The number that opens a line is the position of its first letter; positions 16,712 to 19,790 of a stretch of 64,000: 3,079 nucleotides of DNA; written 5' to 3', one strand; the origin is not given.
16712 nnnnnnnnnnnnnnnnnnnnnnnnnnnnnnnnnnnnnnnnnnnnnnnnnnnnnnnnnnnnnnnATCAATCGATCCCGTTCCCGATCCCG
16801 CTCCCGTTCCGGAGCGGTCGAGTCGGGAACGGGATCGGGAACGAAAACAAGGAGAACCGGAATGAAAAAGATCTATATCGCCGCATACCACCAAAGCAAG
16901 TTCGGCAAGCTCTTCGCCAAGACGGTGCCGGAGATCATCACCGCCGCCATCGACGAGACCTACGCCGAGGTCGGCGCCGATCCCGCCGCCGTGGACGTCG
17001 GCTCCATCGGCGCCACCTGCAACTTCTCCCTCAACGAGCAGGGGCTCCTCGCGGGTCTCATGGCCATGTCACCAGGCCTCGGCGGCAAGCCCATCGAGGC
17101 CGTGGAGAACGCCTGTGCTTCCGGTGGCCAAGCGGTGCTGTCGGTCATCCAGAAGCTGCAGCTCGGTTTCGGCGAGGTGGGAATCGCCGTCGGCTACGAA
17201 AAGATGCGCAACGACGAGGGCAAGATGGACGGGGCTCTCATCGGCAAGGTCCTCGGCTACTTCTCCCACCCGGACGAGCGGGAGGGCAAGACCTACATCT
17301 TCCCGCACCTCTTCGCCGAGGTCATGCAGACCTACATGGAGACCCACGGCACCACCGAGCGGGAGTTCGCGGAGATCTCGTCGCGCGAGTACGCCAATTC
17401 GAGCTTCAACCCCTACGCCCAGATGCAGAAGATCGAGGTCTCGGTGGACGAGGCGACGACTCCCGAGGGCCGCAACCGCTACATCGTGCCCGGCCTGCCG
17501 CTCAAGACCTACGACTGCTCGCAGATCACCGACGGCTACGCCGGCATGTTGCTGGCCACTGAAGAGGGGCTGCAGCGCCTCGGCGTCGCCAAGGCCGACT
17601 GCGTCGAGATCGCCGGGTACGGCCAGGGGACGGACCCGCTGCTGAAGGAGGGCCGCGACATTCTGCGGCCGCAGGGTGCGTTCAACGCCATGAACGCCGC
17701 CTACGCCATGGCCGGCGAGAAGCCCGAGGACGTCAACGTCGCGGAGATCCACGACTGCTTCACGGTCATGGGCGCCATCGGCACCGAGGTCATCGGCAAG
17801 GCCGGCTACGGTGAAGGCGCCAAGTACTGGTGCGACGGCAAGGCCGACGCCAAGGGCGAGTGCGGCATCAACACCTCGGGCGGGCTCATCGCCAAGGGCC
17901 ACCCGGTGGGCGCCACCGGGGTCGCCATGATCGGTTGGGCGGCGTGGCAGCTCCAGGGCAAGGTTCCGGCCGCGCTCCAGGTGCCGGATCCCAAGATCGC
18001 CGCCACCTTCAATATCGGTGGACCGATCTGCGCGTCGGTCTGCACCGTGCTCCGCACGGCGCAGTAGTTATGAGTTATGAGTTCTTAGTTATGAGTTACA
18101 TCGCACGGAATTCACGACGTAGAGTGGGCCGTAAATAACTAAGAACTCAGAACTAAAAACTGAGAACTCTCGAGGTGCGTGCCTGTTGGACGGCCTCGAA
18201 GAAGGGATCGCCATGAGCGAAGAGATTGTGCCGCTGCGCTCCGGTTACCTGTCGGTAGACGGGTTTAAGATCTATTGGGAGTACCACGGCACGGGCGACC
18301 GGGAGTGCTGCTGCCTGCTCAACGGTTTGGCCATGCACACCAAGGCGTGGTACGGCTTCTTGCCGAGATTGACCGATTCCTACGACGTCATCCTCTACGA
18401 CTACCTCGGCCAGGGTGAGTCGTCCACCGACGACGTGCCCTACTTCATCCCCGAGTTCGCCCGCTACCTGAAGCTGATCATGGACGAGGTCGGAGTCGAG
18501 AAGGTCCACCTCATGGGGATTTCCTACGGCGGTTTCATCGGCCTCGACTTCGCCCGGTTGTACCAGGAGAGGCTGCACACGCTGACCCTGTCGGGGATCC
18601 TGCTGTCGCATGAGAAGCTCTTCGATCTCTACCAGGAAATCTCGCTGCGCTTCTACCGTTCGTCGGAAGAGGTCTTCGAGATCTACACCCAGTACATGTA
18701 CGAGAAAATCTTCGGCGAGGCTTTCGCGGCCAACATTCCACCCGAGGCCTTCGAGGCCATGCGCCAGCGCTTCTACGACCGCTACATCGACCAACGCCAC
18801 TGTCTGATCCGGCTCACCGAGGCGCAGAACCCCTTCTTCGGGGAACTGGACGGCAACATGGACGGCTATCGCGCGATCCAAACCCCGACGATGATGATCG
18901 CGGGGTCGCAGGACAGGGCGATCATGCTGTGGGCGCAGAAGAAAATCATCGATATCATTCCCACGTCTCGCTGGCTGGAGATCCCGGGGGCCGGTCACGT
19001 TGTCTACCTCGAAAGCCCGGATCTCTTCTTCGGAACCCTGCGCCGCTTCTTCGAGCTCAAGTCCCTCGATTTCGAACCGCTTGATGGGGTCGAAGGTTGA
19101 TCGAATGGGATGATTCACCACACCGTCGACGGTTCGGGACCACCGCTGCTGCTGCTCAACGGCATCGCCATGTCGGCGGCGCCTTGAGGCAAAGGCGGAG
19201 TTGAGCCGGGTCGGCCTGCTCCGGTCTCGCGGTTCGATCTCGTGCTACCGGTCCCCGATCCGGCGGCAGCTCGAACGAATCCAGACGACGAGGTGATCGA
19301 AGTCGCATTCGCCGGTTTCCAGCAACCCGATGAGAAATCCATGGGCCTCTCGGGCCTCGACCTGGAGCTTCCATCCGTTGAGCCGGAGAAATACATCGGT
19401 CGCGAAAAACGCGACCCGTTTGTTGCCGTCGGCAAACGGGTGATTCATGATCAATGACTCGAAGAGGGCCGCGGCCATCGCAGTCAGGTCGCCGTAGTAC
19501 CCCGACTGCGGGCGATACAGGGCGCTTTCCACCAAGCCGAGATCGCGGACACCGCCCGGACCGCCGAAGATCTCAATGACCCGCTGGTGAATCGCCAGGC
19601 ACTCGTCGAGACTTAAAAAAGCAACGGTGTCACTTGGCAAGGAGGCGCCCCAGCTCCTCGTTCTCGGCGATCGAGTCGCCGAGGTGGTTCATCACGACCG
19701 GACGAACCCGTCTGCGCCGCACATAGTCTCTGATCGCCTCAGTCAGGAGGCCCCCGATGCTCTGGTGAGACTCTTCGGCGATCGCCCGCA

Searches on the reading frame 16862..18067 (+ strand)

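Call 73: search_protein_families(library=pfam, proteins=[window:16862-18067:+], max_evalue=0.0001)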
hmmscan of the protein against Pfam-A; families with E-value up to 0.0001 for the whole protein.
window:16862-18067:+ (401 aa): 3 families
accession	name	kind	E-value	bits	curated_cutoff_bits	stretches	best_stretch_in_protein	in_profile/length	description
PF22691.2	Thiolase_C_1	-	1.4e-27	96.6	28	1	262-398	10-143/144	Thiolase C-terminal domain-like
PF00108.29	Thiolase_N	-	5.1e-12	46.2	26.4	1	12-234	9-259/260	Thiolase, N-terminal domain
PF02803.24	Thiolase_C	-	2.6e-05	24.3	27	1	273-364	24-97/123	Thiolase, C-terminal domain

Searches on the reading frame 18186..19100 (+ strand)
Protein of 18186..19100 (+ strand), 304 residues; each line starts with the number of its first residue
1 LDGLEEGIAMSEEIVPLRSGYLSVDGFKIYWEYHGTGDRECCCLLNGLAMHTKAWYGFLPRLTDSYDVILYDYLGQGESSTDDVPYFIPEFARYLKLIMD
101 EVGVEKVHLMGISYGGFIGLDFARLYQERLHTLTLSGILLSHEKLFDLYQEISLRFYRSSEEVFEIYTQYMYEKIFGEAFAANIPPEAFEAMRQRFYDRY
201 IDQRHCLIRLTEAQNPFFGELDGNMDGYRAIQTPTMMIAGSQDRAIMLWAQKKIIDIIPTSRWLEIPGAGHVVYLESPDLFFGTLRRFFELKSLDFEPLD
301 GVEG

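Call 73: search_protein_families(library=pfam, proteins=[window:18186-19100:+], max_evalue=0.0001)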
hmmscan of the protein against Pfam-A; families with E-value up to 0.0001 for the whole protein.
window:18186-19100:+ (304 aa): 3 families
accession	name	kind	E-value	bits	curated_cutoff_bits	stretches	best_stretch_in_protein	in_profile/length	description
PF00561.26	Abhydrolase_1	-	2.7e-25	89.9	25.8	1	44-278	5-245/245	alpha/beta hydrolase fold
PF12697.13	Abhydrolase_6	-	5.7e-17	63.5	26.3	1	44-282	3-215/217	Alpha/beta hydrolase family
PF12146.15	Hydrolase_4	-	4.3e-10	39.7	27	1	39-276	4-237/239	Serine aminopeptidase, S33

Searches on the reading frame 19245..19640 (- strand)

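Call 73: search_protein_families(library=pfam, proteins=[window:19245-19640:-], max_evalue=0.0001)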
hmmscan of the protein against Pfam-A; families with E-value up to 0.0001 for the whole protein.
window:19245-19640:- (131 aa): 1 family
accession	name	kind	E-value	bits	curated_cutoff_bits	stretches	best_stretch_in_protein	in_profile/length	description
PF02661.23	Fic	-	7.7e-15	56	24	1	9-85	2-93/93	Fic/DOC family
